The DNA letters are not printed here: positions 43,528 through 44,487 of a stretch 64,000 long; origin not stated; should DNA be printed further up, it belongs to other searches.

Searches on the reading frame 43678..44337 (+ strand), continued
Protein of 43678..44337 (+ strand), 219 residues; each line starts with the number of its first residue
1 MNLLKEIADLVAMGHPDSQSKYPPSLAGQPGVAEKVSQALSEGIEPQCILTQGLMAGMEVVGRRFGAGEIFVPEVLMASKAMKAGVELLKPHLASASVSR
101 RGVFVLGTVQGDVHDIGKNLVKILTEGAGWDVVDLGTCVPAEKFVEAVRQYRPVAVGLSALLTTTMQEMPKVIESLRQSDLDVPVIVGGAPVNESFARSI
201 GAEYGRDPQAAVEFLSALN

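Call 48: list_cluster_members(proteins=[P0008, P0125, P0002, P0011, P0128, P0123, P0127])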
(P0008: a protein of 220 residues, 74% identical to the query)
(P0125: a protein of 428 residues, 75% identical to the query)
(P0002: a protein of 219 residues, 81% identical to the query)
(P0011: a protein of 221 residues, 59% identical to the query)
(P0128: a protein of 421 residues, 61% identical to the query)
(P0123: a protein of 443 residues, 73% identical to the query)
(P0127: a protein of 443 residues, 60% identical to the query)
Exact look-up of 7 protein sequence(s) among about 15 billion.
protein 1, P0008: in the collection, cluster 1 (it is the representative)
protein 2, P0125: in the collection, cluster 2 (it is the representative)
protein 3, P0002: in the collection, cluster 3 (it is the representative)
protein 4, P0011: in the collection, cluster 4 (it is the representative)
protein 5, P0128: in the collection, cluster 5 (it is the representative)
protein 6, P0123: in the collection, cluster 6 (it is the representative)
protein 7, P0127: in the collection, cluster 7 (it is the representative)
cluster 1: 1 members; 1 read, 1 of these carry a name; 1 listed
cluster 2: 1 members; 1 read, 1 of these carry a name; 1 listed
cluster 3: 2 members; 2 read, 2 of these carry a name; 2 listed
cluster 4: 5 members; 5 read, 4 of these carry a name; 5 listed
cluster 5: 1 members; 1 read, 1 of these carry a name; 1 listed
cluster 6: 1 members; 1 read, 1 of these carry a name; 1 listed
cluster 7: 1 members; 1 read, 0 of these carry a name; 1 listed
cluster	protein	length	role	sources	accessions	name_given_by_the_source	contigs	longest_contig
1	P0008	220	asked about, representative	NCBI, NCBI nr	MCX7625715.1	MAG: corrinoid protein [Candidatus Sumerlaeaceae bacterium] | corrinoid protein [Candidatus Sumerlaeaceae bacterium]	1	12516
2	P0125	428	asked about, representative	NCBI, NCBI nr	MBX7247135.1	MAG: hypothetical protein K1X53_16685, partial [Candidatus Sumerlaeaceae bacterium] | hypothetical protein [Candidatus Sumerlaeaceae bacterium]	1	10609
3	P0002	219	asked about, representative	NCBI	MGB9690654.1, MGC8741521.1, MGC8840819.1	MAG: corrinoid protein [Candidatus Sumerlaeaceae bacterium]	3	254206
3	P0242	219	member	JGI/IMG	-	5-methyltetrahydrofolate--homocysteine methyltransferase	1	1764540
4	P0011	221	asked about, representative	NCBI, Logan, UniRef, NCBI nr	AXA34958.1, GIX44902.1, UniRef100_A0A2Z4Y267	MAG: corrinoid methyltransferase [Candidatus Sumerlaea sp.] | 5-methyltetrahydrofolate--homocysteine methyltransferase n=1 Tax=Sumerlaea chitinivorans ... | 5-methyltetrahydrofolate--homocysteine methyltransferase [Candidatus Sumerlaea ...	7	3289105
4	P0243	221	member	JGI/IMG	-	5-methyltetrahydrofolate--homocysteine methyltransferase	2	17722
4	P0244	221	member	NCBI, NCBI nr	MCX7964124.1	MAG: corrinoid protein [Candidatus Sumerlaea chitinivorans] | corrinoid protein [Candidatus Sumerlaea chitinivorans]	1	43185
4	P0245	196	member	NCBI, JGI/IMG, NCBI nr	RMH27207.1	MAG: cobalamin-binding protein [Candidatus Hydrogenedentota bacterium]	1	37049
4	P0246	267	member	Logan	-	-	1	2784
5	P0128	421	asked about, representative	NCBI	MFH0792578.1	MAG: methyltransferase MtaB domain-containing protein, partial [bacterium]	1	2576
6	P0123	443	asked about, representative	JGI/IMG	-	methanol--5-hydroxybenzimidazolylcobamide Co-methyltransferase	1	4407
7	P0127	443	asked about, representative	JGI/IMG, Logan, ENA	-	-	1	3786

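Call 56: search_solved_structures(query=A2, max_evalue=0.001, show_alignments=0)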
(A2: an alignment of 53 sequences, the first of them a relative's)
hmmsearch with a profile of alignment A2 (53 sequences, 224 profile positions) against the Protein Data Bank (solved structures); distinct sequences matched with E-value up to 0.001: 29.
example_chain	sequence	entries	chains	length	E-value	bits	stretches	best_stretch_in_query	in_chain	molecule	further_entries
1y80_A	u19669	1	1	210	2.6e-71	242.7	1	31-221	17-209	Predicted cobalamin binding protein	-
7xcn_M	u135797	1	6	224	2.2e-56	193.8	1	33-221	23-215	Trimethylamine methyltransferase corrinoid protein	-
4jgi_A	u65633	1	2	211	3e-49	170.5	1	31-219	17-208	Putative uncharacterized protein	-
3ezx_A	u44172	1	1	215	1.6e-46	161.6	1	31-216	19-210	Monomethylamine corrinoid protein 1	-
8ssd_A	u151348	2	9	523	2.4e-44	154.4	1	30-220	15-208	Methionine synthase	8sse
9cbp_A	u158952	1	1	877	4.9e-44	153.4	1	30-220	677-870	Methionine synthase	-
8ssc_A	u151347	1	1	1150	8.1e-44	152.7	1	30-220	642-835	Methionine synthase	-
9cbo_A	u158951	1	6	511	5.1e-43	150.1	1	30-220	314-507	Methionine synthase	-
9cbq_A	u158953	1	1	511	5.1e-43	150.1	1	30-220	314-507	Methionine synthase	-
9cbr_A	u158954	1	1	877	9.5e-43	149.2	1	30-220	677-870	Methionine synthase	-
1bmt_A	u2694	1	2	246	9.9e-41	142.6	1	33-206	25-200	METHIONINE SYNTHASE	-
3bul_A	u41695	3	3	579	2.1e-40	141.6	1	33-206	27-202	Methionine synthase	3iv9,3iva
2i2x_B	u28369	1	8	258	2.9e-39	137.8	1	30-219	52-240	Methyltransferase 1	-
8g3h_A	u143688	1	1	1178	4.9e-39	137.1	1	31-219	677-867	Methionine synthase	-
1k7y_A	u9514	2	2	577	5.2e-38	133.7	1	33-206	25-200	methionine synthase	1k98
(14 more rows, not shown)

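Call 57: find_encoding_contigs(protein=P0125, flank=10000, max_places=2)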
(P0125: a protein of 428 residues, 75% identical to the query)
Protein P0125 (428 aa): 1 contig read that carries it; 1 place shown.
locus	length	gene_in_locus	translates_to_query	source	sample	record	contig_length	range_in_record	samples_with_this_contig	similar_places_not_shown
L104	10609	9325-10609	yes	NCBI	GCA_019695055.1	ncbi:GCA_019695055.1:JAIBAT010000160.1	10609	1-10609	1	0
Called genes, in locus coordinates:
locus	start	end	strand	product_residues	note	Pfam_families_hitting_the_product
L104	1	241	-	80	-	PF01946:Thi4 (weak), PF00890:FAD_binding_2 (weak), PF01134:GIDA (weak), PF01266:DAO, PF01494:FAD_binding_3 (weak), PF07992:Pyr_redox_2, PF13450:NAD_binding_8, PF01593:Amino_oxidase, +2 more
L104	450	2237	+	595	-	PF11737:DUF3300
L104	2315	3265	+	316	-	PF11453:DUF2950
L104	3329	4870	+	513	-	-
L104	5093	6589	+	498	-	PF07819:PGAP1 (faint), PF12697:Abhydrolase_6 (weak)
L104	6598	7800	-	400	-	PF03781:FGE-sulfatase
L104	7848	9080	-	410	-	-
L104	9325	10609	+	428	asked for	PF12176:MtaB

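Call 58: find_homologous_proteins(query=L090:10516-11646:-, max_evalue=1e-10)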
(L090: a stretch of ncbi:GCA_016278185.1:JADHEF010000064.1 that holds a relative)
Query L090:10516-11646:- (377 aa): 11 proteins with E <= 1e-10 among 4302 candidates.
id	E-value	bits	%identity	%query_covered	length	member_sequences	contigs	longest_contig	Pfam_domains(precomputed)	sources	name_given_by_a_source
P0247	3.5e-261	884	100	100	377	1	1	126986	PF01208.24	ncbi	-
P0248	6.8e-162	557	64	99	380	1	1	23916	PF01208.24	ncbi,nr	ncbi:MAG: uroporphyrinogen decarboxylase family protein [Candidatus Sumerlaeaceae bacterium]|nr:urop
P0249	6.3e-161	554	62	100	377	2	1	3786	PF01208.24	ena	-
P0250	6.8e-159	548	61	99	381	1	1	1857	PF01208.24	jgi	jgi:hypothetical protein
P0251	3.9e-146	506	58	100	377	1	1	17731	PF01208.24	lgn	-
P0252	1.5e-97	346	54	68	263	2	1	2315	PF01208.24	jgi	jgi:uroporphyrinogen-III decarboxylase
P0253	7.2e-88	314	41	99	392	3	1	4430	PF01208.24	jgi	-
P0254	1.2e-85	306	42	97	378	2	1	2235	PF01208.24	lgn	-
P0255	1.4e-78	283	38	100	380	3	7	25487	PF01208.24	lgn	-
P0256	1.8e-61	227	37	99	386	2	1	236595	PF01208.24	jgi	jgi:hypothetical protein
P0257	7.2e-34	136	29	99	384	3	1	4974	PF01208.24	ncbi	-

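Call 60: predict_structure(alignment_id=A2)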
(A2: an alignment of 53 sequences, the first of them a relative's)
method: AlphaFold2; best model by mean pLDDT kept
length: 219 residues; sequences in the alignment: 53
mean_pLDDT: 93.6   pTM: 0.84
mean pLDDT of the five models: 93.6, 92.9, 91.9, 91.5, 90.6
residues with pLDDT >= 90: 194; 70-90: 18; 50-70: 7; < 50: 0
segments of 3 or more residues with pLDDT < 50: none
pLDDT, mean of each block of 10 residues (from residue 1): 93 97 94 97 94 94 93 95 93 69 96 93 92 97 98 97 93 98 94 95 95 92
secondary structure, 60 per line:
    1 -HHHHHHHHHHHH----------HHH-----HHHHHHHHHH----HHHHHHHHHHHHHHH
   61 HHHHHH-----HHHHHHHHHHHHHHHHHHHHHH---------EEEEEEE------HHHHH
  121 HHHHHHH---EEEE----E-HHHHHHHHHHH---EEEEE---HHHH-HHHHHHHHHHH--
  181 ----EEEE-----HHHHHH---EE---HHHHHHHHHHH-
elements in order: H2-13 H32-41 H46-66 H72-93 E103-109 H116-127 E131-134 H141-151 E155-159 H163-166 H168-178 E185-188 H194-199 H208-218

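Call 64: fold_search(model_id=the predicted structure, library=pdb)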
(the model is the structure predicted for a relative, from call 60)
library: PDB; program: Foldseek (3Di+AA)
matches with E <= 10: 1507; with E <= 0.001: 144
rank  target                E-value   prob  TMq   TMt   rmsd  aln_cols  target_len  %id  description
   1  7xcn_N                4.2e-19  1.00  0.72  0.74   3.8       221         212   37  Crystal structure of the MttB-MttC complex at 2.7 A resolution (released 2023-01-18)
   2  8ssd_A                1.5e-18  1.00  0.85  0.38   1.7       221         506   34  Methionine synthase, C-terminal fragment, Cobalamin and Reactivation Domains from Thermus thermophilus HB8 (released 2023-10-11)
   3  7xcn_M                4.7e-18  1.00  0.66  0.68   4.6       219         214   36  Crystal structure of the MttB-MttC complex at 2.7 A resolution (released 2023-01-18)
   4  8ssd_B                6.6e-18  1.00  0.84  0.38   1.9       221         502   34  Methionine synthase, C-terminal fragment, Cobalamin and Reactivation Domains from Thermus thermophilus HB8 (released 2023-10-11)
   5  8sse_F                7.0e-18  1.00  0.82  0.37   2.6       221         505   35  Methionine synthase, C-terminal fragment, Cobalamin and Reactivation Domains from Thermus thermophilus HB8 (released 2023-10-11)
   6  7xcn_Q                8.3e-18  1.00  0.74  0.76   3.7       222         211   36  Crystal structure of the MttB-MttC complex at 2.7 A resolution (released 2023-01-18)
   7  9cbo_D                9.9e-18  1.00  0.53  0.26   7.0       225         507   33  Methionine synthase from Thermus thermophilus HB8, Folate and Cobalamin Domains, Pre-Catalytic Conformation (Pre-Fol-o (released 2025-06-25)
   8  8sse_B                1.2e-17  1.00  0.82  0.37   2.6       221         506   34  Methionine synthase, C-terminal fragment, Cobalamin and Reactivation Domains from Thermus thermophilus HB8 (released 2023-10-11)
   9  8sse_A                1.7e-17  1.00  0.82  0.37   2.6       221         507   34  Methionine synthase, C-terminal fragment, Cobalamin and Reactivation Domains from Thermus thermophilus HB8 (released 2023-10-11)
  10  7xcn_P                1.9e-17  1.00  0.66  0.67   4.7       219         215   36  Crystal structure of the MttB-MttC complex at 2.7 A resolution (released 2023-01-18)
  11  8ssd_C                2.2e-17  1.00  0.84  0.38   1.7       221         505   34  Methionine synthase, C-terminal fragment, Cobalamin and Reactivation Domains from Thermus thermophilus HB8 (released 2023-10-11)
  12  9cbr                  2.5e-17  1.00  0.79  0.22   2.9       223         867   34  Methionine synthase from Thermus thermophilus HB8, Homocysteine, Folate, and Cobalamin Domains, Catalytic Conformation ( (released 2025-06-25)
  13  9cbo_E                3.5e-17  1.00  0.53  0.26   7.2       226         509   33  Methionine synthase from Thermus thermophilus HB8, Folate and Cobalamin Domains, Pre-Catalytic Conformation (Pre-Fol-o (released 2025-06-25)
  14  9cbo_A                4.4e-17  1.00  0.52  0.26   7.1       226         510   33  Methionine synthase from Thermus thermophilus HB8, Folate and Cobalamin Domains, Pre-Catalytic Conformation (Pre-Fol-o (released 2025-06-25)
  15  2i2x_B                7.4e-17  1.00  0.82  0.71   2.3       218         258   33  Crystal structure of methanol:cobalamin methyltransferase complex MtaBC from Methanosarcina barkeri (released 2006-11-21)
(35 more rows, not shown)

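Call 65: get_annotated_region(hit=H55, flank=5000)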
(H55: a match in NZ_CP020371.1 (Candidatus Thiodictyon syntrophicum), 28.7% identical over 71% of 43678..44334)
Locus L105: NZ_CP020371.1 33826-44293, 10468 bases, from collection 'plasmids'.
description: Candidatus Thiodictyon syntrophicum strain Cad16T plasmid pTs417, complete sequence
organism: Candidatus Thiodictyon syntrophicum (NCBI taxid 1166950)
taxonomy: Bacteria; Pseudomonadota; Gammaproteobacteria; Chromatiales; Chromatiaceae; Thiodictyon; Candidatus Thiodictyon syntrophicum
host: -; source: meromictic lake; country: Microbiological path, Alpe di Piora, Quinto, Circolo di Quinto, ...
typing (MOB-suite, as given by PLSDB): non-mobilizable
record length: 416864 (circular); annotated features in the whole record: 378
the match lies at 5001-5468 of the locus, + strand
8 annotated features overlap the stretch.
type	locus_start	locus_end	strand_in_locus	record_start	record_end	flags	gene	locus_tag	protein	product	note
CDS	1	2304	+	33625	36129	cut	-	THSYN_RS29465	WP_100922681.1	response regulator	GO:0000160 - phosphorelay signal transduction system [Evidence IEA]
CDS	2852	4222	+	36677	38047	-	-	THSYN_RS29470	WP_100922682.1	replication initiation protein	GO:0006270 - DNA replication initiation [Evidence IEA]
CDS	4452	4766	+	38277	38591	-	-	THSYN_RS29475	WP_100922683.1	hypothetical protein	-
CDS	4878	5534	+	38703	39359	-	-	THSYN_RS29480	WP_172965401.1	cobalamin-dependent protein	-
CDS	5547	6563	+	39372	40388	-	-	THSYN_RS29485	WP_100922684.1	uroporphyrinogen decarboxylase family protein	-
CDS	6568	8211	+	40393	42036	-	-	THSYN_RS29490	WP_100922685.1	ASKHA domain-containing protein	-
CDS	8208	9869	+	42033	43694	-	-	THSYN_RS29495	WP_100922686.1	sensor domain-containing diguanylate cyclase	-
CDS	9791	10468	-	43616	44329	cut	-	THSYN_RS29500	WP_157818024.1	SGNH/GDSL hydrolase family protein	-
